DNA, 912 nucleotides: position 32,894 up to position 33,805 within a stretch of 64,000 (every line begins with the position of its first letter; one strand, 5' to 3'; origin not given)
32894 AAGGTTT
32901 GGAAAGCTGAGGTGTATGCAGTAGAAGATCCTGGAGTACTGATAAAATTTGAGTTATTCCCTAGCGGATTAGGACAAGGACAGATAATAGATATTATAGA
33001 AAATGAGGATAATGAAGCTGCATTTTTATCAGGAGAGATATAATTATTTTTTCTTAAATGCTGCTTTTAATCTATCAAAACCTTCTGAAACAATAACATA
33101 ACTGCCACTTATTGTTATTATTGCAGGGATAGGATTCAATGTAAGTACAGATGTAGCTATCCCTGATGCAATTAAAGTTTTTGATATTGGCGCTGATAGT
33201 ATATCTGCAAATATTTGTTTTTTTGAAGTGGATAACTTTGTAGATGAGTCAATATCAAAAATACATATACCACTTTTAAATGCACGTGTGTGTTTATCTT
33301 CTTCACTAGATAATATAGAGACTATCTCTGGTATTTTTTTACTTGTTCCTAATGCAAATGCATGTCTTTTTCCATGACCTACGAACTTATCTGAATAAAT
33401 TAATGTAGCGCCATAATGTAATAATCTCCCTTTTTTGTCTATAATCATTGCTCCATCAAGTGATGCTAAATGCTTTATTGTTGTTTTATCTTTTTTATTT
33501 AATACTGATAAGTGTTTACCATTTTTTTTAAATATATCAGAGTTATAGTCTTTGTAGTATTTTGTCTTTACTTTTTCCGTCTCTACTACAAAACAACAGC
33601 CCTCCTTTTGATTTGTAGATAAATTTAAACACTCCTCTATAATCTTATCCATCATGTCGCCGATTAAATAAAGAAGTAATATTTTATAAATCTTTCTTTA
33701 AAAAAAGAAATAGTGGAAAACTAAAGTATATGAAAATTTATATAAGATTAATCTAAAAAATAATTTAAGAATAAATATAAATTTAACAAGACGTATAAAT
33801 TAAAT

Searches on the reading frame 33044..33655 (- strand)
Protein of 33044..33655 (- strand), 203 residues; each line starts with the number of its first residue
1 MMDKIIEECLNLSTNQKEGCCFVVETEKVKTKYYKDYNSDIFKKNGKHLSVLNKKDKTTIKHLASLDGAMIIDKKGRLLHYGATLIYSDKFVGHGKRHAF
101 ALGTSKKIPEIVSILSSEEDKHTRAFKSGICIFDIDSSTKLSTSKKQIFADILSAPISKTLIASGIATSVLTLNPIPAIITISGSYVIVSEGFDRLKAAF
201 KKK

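Call 62: search_protein_families(library=pfam, proteins=[window:33044-33655:-], max_evalue=0.001)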
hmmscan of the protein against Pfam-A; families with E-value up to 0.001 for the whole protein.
window:33044-33655:- (203 aa): 1 family
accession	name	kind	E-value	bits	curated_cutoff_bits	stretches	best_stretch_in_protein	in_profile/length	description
PF02457.21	DAC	-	1.2e-09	38.2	27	1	14-127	8-115/119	DisA bacterial checkpoint controller nucleotide-binding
